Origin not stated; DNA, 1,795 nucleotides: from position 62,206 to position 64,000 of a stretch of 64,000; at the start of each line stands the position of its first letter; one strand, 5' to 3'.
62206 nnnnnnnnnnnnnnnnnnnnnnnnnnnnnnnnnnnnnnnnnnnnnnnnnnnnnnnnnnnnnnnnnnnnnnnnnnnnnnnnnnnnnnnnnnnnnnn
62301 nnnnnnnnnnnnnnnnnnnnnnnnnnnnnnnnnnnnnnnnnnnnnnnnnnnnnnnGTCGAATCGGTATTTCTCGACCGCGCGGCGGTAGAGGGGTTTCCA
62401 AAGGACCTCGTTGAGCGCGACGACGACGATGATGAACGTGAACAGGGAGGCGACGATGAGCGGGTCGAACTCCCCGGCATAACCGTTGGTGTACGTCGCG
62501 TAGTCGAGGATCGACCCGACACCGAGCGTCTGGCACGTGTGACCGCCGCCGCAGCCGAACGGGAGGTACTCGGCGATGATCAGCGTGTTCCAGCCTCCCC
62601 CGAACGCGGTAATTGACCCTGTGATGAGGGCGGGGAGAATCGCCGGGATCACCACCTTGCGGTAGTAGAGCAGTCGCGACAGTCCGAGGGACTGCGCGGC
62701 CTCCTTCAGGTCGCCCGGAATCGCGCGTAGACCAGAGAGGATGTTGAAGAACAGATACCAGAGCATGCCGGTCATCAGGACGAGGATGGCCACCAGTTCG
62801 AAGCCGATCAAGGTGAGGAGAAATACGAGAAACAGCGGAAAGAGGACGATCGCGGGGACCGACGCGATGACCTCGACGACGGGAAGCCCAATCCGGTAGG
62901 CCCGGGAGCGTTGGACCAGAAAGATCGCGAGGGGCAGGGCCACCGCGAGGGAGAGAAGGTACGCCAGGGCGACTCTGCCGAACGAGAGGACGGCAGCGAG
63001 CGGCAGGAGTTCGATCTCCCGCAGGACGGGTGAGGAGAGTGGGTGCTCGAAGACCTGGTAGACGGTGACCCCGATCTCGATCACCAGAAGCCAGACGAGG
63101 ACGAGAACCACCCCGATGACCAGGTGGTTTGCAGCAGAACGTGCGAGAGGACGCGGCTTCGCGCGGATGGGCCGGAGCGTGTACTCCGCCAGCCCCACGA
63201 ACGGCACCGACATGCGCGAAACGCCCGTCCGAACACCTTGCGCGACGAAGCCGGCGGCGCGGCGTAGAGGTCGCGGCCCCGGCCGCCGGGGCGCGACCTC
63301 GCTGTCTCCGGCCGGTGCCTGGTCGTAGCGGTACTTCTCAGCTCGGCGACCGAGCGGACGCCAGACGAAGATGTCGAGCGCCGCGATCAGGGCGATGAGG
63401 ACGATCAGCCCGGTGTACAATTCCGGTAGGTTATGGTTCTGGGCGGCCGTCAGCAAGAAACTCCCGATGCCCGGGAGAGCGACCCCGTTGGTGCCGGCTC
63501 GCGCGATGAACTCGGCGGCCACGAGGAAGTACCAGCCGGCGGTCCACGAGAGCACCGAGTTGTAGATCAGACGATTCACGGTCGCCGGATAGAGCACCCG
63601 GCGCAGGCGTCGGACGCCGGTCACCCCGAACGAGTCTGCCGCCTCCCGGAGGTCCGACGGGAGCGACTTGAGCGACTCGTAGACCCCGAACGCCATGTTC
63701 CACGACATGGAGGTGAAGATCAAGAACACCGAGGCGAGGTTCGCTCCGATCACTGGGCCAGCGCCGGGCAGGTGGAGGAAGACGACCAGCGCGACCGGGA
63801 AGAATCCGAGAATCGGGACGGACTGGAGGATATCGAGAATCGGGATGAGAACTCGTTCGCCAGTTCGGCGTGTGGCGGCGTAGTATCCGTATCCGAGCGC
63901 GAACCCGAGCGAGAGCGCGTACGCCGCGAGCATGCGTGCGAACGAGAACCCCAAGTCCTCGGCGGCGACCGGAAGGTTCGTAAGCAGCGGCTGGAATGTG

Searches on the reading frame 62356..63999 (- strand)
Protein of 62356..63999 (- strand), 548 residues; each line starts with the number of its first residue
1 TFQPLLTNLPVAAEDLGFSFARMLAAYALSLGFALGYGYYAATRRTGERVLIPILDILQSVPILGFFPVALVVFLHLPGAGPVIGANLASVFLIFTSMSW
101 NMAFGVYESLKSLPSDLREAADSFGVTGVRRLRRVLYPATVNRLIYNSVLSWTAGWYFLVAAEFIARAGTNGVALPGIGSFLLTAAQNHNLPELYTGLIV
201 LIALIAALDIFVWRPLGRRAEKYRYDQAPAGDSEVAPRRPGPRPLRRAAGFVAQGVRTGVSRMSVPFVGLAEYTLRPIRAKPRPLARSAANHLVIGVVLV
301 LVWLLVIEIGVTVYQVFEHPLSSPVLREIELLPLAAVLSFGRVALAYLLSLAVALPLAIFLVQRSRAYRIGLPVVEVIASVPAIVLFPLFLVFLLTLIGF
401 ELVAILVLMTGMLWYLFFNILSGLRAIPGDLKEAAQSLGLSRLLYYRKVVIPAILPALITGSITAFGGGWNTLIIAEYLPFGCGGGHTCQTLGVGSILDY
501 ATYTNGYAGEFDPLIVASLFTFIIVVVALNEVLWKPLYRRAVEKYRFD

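Call 10: search_protein_families(library=pfam, proteins=[window:62356-63999:-], max_evalue=0.001)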
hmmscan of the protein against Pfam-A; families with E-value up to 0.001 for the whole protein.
window:62356-63999:- (548 aa): 1 family
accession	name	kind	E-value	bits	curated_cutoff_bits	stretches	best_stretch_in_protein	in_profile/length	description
PF00528.27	BPD_transp_1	-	5.5e-36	124.5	26.4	2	355-528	2-166/184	Binding-protein-dependent transport system inner membrane component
